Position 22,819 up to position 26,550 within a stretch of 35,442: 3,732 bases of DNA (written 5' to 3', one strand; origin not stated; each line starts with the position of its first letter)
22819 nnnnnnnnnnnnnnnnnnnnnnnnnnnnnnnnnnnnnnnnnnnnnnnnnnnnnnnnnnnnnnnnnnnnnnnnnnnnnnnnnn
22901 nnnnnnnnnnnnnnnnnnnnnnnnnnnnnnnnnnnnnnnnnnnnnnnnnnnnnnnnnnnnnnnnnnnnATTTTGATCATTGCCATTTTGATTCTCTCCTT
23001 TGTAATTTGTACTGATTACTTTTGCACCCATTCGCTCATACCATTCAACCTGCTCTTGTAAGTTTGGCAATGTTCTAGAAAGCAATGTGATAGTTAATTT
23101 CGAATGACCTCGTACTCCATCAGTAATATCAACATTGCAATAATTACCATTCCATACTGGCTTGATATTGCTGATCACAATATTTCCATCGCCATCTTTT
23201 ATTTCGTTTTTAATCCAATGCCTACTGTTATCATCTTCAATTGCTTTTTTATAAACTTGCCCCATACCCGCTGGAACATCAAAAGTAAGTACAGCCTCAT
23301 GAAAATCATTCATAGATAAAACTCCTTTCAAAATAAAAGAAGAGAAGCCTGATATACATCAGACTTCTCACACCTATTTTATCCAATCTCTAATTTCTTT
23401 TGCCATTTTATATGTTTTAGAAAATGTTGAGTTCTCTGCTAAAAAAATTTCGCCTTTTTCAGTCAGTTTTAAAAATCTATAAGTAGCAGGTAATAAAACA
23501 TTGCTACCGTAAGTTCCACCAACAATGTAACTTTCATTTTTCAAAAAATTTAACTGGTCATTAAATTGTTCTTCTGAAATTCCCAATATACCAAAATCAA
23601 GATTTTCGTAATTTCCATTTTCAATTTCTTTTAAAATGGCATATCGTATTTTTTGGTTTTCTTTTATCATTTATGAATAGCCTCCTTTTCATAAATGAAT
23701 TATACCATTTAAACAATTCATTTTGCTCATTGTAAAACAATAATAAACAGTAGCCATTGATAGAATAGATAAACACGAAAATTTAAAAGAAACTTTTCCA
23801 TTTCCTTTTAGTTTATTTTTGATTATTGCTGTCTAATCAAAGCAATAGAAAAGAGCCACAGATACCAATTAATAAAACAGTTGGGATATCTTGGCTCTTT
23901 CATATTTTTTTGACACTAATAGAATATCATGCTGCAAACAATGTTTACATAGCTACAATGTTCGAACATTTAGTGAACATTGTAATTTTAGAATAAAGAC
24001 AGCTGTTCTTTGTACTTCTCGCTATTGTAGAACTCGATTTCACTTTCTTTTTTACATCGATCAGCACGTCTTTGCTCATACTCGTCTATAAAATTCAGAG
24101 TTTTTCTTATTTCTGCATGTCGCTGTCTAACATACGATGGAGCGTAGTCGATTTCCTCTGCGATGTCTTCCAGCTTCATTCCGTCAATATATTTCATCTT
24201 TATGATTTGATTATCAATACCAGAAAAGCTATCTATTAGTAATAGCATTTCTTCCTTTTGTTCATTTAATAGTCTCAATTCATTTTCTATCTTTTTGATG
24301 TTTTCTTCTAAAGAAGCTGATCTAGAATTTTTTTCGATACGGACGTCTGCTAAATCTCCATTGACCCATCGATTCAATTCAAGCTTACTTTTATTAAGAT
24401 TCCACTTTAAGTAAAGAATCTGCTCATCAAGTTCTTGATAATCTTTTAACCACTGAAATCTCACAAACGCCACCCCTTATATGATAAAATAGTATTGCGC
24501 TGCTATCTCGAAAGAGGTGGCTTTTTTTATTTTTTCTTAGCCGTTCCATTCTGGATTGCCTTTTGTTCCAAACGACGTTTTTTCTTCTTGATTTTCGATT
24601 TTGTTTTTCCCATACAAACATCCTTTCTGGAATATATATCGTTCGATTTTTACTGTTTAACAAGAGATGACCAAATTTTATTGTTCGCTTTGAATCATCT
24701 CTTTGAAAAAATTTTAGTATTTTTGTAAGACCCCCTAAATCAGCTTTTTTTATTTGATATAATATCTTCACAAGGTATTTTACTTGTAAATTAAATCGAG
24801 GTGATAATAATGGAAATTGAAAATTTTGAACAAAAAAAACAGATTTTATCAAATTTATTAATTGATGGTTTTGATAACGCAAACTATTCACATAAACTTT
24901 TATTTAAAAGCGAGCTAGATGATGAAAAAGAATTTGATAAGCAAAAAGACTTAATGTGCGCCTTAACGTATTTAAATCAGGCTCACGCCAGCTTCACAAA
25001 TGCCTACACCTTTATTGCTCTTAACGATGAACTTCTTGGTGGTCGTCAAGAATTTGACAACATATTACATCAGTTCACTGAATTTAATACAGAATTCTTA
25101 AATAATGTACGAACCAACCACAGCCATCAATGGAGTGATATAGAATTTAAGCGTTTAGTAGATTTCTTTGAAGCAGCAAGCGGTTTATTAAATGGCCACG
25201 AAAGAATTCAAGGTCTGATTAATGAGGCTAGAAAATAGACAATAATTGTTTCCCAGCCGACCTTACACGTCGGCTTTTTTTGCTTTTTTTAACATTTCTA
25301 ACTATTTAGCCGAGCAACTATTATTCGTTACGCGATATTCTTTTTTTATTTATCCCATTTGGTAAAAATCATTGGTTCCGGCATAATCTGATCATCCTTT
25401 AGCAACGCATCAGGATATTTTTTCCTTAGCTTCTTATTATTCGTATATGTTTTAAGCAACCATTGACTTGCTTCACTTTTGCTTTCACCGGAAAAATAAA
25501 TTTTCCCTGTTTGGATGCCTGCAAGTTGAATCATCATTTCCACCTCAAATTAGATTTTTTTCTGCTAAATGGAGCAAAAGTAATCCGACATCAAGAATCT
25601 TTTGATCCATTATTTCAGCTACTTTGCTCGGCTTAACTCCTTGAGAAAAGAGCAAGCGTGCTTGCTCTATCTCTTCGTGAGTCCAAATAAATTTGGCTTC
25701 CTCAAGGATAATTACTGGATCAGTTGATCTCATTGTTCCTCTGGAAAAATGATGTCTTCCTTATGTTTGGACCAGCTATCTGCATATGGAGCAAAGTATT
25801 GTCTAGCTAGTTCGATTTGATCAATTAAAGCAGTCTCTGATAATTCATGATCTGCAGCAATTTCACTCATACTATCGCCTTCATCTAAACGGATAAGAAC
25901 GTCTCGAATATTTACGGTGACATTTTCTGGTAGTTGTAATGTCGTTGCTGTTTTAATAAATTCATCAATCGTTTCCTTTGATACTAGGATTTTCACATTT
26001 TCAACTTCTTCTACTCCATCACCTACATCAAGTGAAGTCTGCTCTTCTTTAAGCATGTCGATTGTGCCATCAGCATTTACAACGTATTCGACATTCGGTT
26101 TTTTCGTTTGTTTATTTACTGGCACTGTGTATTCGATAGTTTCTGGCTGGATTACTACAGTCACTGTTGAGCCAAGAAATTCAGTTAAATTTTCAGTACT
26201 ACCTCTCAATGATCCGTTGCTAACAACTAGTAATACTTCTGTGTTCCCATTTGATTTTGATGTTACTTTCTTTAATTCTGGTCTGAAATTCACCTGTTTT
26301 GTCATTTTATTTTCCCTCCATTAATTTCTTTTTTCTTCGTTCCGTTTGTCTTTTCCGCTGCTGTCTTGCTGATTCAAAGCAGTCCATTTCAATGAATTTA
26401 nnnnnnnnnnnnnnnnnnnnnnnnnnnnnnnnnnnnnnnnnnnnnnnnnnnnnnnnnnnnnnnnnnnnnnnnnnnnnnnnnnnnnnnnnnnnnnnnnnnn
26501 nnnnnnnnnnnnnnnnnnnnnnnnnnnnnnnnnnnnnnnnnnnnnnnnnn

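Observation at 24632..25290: Autonomous reverse-oriented single-gene moron between the early operon and the late regulator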

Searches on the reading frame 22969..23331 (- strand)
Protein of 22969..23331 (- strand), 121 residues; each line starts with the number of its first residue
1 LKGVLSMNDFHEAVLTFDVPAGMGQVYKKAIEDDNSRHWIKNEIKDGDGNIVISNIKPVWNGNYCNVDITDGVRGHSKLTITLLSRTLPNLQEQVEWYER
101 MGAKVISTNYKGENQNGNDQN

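Call 6: search_protein_families(library=pfam, proteins=[window:22969-23331:-], max_evalue=0.1)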
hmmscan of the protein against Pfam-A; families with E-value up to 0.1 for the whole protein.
window:22969-23331:- (121 aa): 0 families

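Call 7: search_protein_families(library=phrogs, proteins=[window:22969-23331:-], max_evalue=0.01)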
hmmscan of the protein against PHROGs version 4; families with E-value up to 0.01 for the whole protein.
window:22969-23331:- (121 aa): 1 family
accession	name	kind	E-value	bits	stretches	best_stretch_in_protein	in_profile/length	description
phrog_5859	-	unknown function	2.8e-45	153.7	1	7-111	1-106/106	-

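Call 17: search_protein_families(library=padloc, proteins=[window:22969-23331:-], max_evalue=1)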
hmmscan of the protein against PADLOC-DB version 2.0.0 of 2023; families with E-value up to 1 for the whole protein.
window:22969-23331:- (121 aa): 0 families

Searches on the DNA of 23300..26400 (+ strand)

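Call 8: search_dna_similar(query=window:23300-26400:+, collection=phages, mode=near, max_rows=30)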
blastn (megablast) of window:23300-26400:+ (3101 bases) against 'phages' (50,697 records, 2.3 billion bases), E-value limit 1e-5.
Records with a match: 1; places in all: 1; records where one place covers at least 80% of the query: 1.
Best place of each record, by identity: 95-99% 1.
By first word of the organism name: Siphoviridae 1.
By host as written in the record: - 1.
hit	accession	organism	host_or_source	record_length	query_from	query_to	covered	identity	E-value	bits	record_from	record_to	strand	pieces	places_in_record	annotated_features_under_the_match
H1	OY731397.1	Siphoviridae sp. ctekg1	-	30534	1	3101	100%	98.6%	0e+0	5487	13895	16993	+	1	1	hypothetical protein (x5) | transcriptional regulator | transposase | Holliday junction resolvase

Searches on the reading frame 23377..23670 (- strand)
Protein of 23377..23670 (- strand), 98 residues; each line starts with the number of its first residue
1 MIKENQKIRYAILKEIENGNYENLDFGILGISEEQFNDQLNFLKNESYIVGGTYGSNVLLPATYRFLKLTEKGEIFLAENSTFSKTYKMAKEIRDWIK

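Call 6: search_protein_families(library=pfam, proteins=[window:23377-23670:-], max_evalue=0.1)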
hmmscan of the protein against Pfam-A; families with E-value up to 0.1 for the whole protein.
window:23377-23670:- (98 aa): 2 families
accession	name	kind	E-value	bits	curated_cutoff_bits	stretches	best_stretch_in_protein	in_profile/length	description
PF09639.16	YjcQ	-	3e-16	59.8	23.3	1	10-96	1-95/95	YjcQ protein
PF15597.11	Imm59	-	0.0072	17.2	26.9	1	7-78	3-73/100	Immunity protein 59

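Call 7: search_protein_families(library=phrogs, proteins=[window:23377-23670:-], max_evalue=0.01)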
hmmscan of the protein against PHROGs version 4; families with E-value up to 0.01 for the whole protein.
window:23377-23670:- (98 aa): 2 families
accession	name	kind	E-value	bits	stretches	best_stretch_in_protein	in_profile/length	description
phrog_3675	-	unknown function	7e-22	78.4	1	3-98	3-108/110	-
phrog_28100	-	unknown function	0.0051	17.9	1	12-76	5-65/69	-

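Call 17: search_protein_families(library=padloc, proteins=[window:23377-23670:-], max_evalue=1)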
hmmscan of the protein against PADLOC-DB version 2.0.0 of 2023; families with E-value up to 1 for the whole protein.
window:23377-23670:- (98 aa): 0 families

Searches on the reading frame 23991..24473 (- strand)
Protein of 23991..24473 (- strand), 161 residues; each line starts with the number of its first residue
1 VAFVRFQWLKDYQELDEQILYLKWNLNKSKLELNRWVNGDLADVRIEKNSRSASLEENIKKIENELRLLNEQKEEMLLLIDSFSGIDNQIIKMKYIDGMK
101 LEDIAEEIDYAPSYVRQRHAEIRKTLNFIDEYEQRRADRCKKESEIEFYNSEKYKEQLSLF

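Call 6: search_protein_families(library=pfam, proteins=[window:23991-24473:-], max_evalue=0.1)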
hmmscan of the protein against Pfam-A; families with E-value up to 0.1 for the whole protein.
window:23991-24473:- (161 aa): 5 families
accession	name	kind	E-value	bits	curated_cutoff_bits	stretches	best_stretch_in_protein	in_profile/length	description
PF08281.18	Sigma70_r4_2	-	0.0001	22.3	25.7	1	86-126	14-54/54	Sigma-70, region 4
PF04545.22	Sigma70_r4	-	0.0011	18.9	24.1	1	87-125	9-47/50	Sigma-70, region 4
PF07374.17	DUF1492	-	0.0057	17.2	21.5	1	61-120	33-95/100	Protein of unknown function (DUF1492)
PF10046.14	BLOC1_2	-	0.025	15.3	33.4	0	50-94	34-78/96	Biogenesis of lysosome-related organelles complex-1 subunit 2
PF16088.10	BORCS7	-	0.08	13.6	27.3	0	48-93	60-103/103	BLOC-1-related complex sub-unit 7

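Call 7: search_protein_families(library=phrogs, proteins=[window:23991-24473:-], max_evalue=0.01)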
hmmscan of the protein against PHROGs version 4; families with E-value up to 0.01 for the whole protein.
window:23991-24473:- (161 aa): 5 families
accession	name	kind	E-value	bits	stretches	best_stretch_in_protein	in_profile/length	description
phrog_36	-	transcription regulation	2e-20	74.4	1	7-158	58-217/220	transcriptional regulator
phrog_10157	-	unknown function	4.6e-10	40.8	1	51-127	71-147/153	-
phrog_351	-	transcription regulation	2e-07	31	1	45-147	637-743/928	RNA polymerase sigma factor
phrog_1740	-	transcription regulation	1e-06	28.5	1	51-135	131-221/567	RNA polymerase sigma factor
phrog_2198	-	transcription regulation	0.0026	18.9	1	57-127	56-126/133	Alt-like transcription activator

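Call 18: search_protein_families(library=ncbifam, proteins=[window:23991-24473:-], max_evalue=1)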
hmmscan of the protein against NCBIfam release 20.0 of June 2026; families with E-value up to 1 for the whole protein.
window:23991-24473:- (161 aa): 8 families
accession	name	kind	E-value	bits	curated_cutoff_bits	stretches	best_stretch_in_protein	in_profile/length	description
TIGR02937.1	sigma70-ECF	superfamily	5e-08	32.7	42.9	1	45-126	81-161/165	sigma-70 family RNA polymerase sigma factor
NF058625.1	sigma_PG0214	equivalog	0.00063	19.5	130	1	47-126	74-157/170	GFO_1088 family ECF-type sigma factor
TIGR02989.1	Sig-70_gvs1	subfamily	0.0014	18.6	124.55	1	77-126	105-154/158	RNA polymerase sigma-70 factor, Rhodopirellula/Verrucomicrobium family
TIGR02984.1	Sig-70_plancto1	subfamily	0.0024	17.5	183.75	1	70-118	128-176/189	RNA polymerase sigma-70 factor, Planctomycetaceae-specific subfamily 1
NF009172.0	PRK12519.1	subfamily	0.0046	16.5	222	1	59-118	118-177/194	RNA polymerase sigma factor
TIGR03724.2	arch_bud32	equivalog_domain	0.011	15.2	125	1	41-109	17-87/193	KEOPS complex kinase/ATPase Bud32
NF011462.0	PRK14879.1-3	equivalog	0.067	12.9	174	1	40-106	17-84/192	Kae1-associated kinase Bud32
NF007230.0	PRK09648.1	subfamily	0.13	12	209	1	64-117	123-176/195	RNA polymerase sigma factor ShbA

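Call 49: find_related_loci(query=window:23991-24473:-, collection=viral_contigs, flank=3500)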
Query window:23991-24473:- (161 aa) in viral_contigs; peptide patterns used: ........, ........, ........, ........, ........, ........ (x = any residue, [..] = any of these).
62 stretches matched a pattern; 56 encode a relative of the query (tblastn E <= 1e-3); 56 distinct loci.
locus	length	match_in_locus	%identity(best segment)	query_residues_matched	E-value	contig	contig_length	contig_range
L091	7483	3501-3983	99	1-161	1e-102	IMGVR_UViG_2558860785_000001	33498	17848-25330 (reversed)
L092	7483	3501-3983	99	1-161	1e-102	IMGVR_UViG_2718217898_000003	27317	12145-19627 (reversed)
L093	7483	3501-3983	99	1-161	1e-102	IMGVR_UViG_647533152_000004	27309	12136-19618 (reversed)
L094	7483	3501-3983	98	1-161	6e-102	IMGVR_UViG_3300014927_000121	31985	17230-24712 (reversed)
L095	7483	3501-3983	94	1-161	4e-98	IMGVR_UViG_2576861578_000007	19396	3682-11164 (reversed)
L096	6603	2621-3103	88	1-161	1e-91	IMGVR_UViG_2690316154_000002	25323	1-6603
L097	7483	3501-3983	86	1-161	2e-89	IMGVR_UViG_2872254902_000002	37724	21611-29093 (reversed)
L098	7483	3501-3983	87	1-161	1e-89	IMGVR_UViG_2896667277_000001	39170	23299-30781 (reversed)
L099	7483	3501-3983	87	1-161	1e-89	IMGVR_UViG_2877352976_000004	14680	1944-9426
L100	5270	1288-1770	86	1-161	2e-89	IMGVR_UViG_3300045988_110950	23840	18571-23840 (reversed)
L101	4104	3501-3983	85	1-161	2e-88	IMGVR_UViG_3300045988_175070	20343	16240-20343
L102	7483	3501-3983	85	1-161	2e-88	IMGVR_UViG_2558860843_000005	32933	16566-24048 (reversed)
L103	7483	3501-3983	80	1-161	1e-82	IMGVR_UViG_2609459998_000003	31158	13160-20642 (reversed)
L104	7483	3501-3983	78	1-161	4e-82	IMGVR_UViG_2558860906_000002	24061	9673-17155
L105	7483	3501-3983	78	1-161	4e-81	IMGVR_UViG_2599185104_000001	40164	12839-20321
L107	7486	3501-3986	75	1-161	9e-75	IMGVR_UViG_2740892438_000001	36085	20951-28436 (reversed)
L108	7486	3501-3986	75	1-161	1e-74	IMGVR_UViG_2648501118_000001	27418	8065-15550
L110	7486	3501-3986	75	1-161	4e-75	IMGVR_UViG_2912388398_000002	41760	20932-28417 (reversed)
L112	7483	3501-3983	89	1-161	9e-92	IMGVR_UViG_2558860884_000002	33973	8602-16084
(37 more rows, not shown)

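Call 54: search_protein_families(library=pfam, proteins=[L108:2728-3426:-, L110:2567-3253:-, L107:2646-3416:-, L094:2633-2920:-, L094:2955-3164:-, L112:2570-2866:-, L103:2928-3188:-, L103:3232-3459:-, L102:3106-3369:+], max_evalue=0.01)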
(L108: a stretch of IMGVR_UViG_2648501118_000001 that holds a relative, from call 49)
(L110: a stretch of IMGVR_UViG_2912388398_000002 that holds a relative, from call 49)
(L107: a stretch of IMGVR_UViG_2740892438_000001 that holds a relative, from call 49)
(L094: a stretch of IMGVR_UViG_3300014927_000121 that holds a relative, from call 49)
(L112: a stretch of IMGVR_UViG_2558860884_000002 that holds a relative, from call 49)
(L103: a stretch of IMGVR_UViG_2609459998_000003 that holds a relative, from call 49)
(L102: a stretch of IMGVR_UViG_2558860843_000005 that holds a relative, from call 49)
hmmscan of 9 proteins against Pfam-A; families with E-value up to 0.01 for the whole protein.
L108:2728-3426:- (233 aa): 2 families
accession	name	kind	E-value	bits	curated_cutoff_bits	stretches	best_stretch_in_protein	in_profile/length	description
PF13643.11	DUF4145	-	0.00014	22.3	23.1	1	128-207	12-83/88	Domain of unknown function (DUF4145)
PF14591.11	AF0941-like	-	0.0024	18.8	22.6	1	71-125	7-61/113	AF0941-like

L110:2567-3253:- (229 aa): 1 family
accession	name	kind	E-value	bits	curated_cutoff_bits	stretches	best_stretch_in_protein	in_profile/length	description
PF02877.19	PARP_reg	-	0.0091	16.5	26.8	0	119-179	68-126/135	Poly(ADP-ribose) polymerase, regulatory domain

L107:2646-3416:- (257 aa): 2 families
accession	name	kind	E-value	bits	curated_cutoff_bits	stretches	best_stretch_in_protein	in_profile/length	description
PF15890.11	Peptidase_Mx1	-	0.004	17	25.6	1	157-227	83-151/240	Putative zinc-binding metallo-peptidase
PF09174.15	Maf1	-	0.007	17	28.9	0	153-216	15-77/174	Maf1 regulator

L094:2633-2920:- (96 aa): 0 families

L094:2955-3164:- (70 aa): 0 families

L112:2570-2866:- (99 aa): 0 families

L103:2928-3188:- (87 aa): 0 families

L103:3232-3459:- (76 aa): 0 families

L102:3106-3369:+ (88 aa): 2 families
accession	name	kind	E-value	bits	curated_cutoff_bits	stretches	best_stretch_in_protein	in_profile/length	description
PF12961.13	DUF3850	-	7.1e-29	100.3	22.9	1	11-83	1-76/77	Domain of unknown function (DUF3850)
PF04266.20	ASCH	-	1.3e-06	29.5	21.2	1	15-76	2-61/103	ASCH domain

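Call 55: search_protein_families(library=padloc, proteins=[L108:2728-3426:-, L110:2567-3253:-, L107:2646-3416:-, L094:2633-2920:-, L094:2955-3164:-, L112:2570-2866:-, L103:2928-3188:-, L103:3232-3459:-], max_evalue=0.01)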
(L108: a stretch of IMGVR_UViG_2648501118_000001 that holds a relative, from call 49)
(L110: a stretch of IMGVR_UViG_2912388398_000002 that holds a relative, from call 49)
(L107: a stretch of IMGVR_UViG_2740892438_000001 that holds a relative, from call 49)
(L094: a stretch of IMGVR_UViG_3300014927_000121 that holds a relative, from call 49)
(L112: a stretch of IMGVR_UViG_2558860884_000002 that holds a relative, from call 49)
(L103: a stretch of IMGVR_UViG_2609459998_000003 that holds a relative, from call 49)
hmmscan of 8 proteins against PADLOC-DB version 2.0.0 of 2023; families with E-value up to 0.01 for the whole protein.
L108:2728-3426:- (233 aa): 0 families

L110:2567-3253:- (229 aa): 1 family
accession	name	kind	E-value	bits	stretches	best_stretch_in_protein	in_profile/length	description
PDLC00733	Effector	-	3.8e-16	56.9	1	12-133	250-372/388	TIR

L107:2646-3416:- (257 aa): 0 families

L094:2633-2920:- (96 aa): 0 families

L094:2955-3164:- (70 aa): 0 families

L112:2570-2866:- (99 aa): 0 families

L103:2928-3188:- (87 aa): 0 families

L103:3232-3459:- (76 aa): 0 families

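Call 79: search_protein_families(library=phrogs, proteins=[L094:2955-3164:-, L094:2633-2920:-, L107:2646-3416:-, L108:2728-3426:-, L112:2570-2866:-], max_evalue=0.01)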
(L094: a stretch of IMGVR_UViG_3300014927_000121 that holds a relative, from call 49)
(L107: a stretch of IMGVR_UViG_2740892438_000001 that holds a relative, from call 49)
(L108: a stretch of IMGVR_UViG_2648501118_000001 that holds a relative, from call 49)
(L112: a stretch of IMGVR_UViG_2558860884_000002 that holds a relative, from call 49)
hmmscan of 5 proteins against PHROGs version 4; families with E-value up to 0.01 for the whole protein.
L094:2955-3164:- (70 aa): 0 families

L094:2633-2920:- (96 aa): 1 family
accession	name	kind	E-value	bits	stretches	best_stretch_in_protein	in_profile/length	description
phrog_3240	-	unknown function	3.1e-31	109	1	17-95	1-79/80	-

L107:2646-3416:- (257 aa): 1 family
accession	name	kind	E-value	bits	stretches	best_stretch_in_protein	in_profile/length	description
phrog_7805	-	unknown function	1.4e-49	169.8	1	4-218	2-216/218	-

L108:2728-3426:- (233 aa): 1 family
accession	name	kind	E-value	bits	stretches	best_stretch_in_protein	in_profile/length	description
phrog_1305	-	DNA, RNA and nucleotide metabolism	2.8e-32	112.9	1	18-222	8-209/226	DNA binding protein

L112:2570-2866:- (99 aa): 0 families

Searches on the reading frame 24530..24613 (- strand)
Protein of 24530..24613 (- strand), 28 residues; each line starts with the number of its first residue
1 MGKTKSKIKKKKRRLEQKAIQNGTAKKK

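Call 6: search_protein_families(library=pfam, proteins=[window:24530-24613:-], max_evalue=0.1)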
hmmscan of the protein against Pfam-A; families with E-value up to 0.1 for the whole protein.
window:24530-24613:- (28 aa): 0 families

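Call 7: search_protein_families(library=phrogs, proteins=[window:24530-24613:-], max_evalue=0.01)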
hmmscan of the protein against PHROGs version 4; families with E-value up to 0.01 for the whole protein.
window:24530-24613:- (28 aa): 1 family
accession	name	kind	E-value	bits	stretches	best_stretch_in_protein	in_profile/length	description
phrog_9838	-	unknown function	2.3e-09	38.5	1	1-27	1-27/47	-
